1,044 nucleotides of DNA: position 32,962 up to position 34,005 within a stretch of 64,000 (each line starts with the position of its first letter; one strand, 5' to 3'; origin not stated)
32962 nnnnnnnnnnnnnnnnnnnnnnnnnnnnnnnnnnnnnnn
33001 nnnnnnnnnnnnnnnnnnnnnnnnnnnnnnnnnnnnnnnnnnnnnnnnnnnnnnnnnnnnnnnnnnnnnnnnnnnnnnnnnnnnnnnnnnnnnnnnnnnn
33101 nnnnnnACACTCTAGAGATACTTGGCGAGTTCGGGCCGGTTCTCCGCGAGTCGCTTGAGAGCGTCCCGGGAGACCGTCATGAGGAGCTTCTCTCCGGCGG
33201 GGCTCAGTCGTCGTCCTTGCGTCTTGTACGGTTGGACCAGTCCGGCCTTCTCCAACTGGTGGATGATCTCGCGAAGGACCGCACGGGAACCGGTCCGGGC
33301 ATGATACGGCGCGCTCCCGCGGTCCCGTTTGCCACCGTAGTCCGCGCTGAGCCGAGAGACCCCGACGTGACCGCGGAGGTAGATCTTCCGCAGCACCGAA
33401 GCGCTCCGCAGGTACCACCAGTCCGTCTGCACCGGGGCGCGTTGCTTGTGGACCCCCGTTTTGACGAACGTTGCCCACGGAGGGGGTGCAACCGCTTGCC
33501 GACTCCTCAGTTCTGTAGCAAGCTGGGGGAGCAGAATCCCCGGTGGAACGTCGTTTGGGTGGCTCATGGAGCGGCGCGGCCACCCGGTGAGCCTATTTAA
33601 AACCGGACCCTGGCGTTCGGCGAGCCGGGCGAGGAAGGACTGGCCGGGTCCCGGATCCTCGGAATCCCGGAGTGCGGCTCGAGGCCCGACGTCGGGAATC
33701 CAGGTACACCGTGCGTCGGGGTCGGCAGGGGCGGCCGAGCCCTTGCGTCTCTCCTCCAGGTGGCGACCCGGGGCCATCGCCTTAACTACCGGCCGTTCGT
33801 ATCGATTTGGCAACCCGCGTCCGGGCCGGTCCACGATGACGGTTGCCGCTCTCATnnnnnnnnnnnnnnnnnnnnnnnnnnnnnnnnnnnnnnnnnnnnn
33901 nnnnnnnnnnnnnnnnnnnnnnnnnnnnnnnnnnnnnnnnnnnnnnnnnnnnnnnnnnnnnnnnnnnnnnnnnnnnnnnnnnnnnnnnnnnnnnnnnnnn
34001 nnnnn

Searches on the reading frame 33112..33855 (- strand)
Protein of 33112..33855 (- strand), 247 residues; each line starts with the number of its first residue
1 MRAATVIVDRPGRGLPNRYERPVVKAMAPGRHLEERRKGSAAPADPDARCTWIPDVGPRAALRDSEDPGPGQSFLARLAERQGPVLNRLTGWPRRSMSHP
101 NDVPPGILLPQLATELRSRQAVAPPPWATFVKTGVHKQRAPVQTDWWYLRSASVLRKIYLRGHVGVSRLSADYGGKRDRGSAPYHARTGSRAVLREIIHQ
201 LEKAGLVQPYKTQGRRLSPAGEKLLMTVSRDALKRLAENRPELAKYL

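Call 29: search_protein_families(library=pfam, proteins=[window:33112-33855:-], max_evalue=0.0001)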
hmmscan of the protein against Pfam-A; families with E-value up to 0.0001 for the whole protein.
window:33112-33855:- (247 aa): 1 family
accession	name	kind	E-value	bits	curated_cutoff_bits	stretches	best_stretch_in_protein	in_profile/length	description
PF01090.25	Ribosomal_S19e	-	9.3e-46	155.4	29.4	1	101-232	3-134/137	Ribosomal protein S19e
